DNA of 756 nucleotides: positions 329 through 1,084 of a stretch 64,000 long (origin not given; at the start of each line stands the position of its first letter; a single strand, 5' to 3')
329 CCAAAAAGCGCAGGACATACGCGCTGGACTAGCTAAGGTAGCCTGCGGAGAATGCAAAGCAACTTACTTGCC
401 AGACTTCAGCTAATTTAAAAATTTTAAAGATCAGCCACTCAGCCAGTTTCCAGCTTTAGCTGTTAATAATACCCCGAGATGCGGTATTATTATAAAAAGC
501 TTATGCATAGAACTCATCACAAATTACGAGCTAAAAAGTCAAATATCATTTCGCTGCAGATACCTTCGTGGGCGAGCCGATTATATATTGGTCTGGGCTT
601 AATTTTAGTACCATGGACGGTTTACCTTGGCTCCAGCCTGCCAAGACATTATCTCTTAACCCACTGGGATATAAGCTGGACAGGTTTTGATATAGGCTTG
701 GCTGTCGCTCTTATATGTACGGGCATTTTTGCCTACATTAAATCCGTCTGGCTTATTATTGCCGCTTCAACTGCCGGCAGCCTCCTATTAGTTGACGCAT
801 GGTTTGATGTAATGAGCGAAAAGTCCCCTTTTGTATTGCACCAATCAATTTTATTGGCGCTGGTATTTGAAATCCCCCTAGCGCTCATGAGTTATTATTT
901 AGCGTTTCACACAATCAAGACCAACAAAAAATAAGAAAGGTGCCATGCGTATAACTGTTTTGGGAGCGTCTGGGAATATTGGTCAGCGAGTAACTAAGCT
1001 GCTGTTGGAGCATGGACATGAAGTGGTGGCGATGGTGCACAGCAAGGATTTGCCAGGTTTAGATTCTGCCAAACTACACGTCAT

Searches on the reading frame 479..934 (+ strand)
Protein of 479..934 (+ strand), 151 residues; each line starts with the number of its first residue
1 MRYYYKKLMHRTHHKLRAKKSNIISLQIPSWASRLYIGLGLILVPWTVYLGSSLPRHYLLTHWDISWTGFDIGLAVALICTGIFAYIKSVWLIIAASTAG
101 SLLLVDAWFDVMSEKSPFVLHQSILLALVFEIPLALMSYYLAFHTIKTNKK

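Call 63: find_encoding_contigs(protein=window:479-934:+, flank=10000, max_places=2)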
Protein window:479-934:+ (151 aa): no gene with exactly this product is on record in the collection.
